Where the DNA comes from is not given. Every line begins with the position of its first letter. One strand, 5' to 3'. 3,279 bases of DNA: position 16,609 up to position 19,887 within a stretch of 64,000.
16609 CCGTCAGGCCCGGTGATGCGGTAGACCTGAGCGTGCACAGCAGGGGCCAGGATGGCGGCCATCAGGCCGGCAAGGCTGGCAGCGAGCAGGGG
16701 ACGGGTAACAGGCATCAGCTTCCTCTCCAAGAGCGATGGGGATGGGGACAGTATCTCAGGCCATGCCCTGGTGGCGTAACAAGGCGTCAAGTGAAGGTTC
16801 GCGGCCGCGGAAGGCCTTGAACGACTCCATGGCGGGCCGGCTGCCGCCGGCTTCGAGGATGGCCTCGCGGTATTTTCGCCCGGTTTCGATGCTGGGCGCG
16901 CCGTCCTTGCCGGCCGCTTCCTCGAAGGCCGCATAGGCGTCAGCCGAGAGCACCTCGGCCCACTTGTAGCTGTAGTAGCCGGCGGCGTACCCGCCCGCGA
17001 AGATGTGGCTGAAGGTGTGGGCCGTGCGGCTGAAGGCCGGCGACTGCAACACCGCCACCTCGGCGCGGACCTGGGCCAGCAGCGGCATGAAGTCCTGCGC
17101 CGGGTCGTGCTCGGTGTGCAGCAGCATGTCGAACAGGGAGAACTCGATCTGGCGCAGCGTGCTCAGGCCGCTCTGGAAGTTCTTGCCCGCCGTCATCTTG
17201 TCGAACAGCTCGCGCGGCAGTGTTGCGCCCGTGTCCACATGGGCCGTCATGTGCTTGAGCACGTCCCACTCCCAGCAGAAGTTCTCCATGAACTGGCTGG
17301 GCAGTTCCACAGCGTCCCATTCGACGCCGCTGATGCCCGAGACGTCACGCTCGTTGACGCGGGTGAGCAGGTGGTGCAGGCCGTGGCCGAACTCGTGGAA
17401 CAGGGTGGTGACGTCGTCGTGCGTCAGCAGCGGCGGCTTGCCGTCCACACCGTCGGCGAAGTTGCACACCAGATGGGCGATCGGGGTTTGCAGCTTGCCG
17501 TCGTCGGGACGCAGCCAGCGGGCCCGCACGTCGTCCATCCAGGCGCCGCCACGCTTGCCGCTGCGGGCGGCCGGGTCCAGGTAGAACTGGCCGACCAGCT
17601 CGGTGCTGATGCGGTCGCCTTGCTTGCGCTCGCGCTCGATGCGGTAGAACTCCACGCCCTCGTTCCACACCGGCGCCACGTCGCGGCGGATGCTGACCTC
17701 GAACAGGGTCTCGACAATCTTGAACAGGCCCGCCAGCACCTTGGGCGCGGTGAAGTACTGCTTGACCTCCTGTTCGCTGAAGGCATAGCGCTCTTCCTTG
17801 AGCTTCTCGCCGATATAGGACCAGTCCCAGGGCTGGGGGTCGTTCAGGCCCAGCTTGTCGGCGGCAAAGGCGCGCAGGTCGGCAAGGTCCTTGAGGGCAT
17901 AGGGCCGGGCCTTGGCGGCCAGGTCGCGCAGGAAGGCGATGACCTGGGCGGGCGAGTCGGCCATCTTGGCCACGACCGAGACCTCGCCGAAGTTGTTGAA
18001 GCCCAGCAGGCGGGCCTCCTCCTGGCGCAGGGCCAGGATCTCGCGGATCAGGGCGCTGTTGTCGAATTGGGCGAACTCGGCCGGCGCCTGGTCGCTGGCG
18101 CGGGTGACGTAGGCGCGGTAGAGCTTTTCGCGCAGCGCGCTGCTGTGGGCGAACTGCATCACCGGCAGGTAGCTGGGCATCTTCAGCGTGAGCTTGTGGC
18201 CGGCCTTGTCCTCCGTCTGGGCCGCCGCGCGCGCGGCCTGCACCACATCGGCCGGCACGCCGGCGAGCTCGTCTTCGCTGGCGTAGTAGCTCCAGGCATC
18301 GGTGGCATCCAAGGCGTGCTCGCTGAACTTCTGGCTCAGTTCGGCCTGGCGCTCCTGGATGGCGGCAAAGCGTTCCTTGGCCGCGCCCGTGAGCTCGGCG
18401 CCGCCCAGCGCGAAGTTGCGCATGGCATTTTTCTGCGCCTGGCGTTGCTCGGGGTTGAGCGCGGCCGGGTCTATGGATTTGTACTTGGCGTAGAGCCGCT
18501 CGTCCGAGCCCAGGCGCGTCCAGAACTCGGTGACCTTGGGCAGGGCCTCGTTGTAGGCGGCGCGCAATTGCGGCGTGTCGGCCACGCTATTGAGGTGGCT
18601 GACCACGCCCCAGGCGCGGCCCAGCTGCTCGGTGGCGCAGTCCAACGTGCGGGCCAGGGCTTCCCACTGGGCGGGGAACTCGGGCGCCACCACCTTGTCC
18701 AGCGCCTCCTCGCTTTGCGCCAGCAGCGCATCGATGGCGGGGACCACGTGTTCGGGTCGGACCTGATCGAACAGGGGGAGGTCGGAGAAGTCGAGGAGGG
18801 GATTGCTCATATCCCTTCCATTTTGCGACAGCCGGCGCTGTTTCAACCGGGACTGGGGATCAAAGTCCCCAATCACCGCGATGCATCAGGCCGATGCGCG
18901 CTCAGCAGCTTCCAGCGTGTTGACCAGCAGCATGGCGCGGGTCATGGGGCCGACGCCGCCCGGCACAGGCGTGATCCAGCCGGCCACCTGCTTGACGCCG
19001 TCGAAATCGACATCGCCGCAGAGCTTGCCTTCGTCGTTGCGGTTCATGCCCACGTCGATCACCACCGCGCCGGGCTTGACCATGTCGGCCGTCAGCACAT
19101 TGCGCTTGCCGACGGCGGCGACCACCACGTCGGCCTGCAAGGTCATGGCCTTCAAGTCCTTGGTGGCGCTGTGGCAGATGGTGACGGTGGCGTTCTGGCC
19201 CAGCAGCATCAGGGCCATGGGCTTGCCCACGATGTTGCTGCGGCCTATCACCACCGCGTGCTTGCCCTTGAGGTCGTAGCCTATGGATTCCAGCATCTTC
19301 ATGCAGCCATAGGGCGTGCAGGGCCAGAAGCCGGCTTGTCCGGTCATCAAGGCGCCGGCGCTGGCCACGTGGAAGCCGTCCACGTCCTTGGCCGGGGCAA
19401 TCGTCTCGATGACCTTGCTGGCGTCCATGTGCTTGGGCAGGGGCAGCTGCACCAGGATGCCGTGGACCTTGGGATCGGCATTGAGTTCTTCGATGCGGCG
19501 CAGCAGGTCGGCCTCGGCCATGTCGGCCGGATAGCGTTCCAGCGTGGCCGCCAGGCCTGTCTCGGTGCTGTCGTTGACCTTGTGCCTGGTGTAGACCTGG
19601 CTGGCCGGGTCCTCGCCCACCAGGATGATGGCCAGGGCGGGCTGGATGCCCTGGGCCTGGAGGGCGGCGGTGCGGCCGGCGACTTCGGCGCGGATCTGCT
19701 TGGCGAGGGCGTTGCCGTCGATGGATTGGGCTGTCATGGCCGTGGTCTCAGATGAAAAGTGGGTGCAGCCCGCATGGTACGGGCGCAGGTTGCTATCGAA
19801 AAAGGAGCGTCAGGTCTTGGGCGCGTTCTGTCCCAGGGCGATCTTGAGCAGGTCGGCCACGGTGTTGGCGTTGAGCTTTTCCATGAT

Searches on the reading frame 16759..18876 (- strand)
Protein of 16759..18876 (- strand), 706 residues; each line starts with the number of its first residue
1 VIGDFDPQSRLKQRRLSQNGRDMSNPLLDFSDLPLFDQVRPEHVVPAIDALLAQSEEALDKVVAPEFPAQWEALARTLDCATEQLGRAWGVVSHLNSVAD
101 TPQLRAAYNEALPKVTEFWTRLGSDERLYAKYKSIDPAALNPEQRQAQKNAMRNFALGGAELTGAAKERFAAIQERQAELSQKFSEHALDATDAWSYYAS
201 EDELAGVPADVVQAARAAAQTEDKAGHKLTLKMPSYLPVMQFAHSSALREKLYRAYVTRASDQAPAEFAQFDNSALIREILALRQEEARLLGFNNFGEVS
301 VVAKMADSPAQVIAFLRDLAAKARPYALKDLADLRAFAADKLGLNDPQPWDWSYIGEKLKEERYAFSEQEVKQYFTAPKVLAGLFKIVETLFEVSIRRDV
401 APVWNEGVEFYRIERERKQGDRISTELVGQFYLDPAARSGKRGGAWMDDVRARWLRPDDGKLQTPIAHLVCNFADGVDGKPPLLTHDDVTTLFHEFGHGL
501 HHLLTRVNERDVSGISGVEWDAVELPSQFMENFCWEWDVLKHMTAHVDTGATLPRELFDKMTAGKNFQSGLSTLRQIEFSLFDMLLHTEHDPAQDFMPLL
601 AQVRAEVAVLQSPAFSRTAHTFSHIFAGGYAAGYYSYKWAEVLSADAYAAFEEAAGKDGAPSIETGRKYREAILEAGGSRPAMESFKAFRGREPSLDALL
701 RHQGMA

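Call 37: search_protein_families(library=pfam, proteins=[window:16759-18876:-], max_evalue=0.001)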
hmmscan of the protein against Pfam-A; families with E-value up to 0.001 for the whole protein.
window:16759-18876:- (706 aa): 2 families
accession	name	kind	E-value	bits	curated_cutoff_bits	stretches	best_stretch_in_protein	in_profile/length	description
PF01432.26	Peptidase_M3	-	1e-133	447.5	27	1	240-704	2-456/457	Peptidase family M3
PF19310.4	TOP_N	-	3.5e-19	69.2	27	1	50-166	3-122/123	Neurolysin/Thimet oligopeptidase, N-terminal domain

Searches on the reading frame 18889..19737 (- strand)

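Call 37: search_protein_families(library=pfam, proteins=[window:18889-19737:-], max_evalue=0.001)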
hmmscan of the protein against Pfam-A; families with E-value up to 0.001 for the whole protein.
window:18889-19737:- (283 aa): 3 families
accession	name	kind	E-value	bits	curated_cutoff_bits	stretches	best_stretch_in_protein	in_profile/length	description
PF02882.25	THF_DHG_CYH_C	-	1.1e-70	236.5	27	1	124-281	2-159/160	Tetrahydrofolate dehydrogenase/cyclohydrolase, NAD(P)-binding domain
PF00763.28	THF_DHG_CYH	-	2.8e-41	140.8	32.8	1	6-120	1-115/115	Tetrahydrofolate dehydrogenase/cyclohydrolase, catalytic domain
PF02423.21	OCD_Mu_crystall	-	0.00034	20.1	24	1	178-242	174-237/314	Ornithine cyclodeaminase/mu-crystallin family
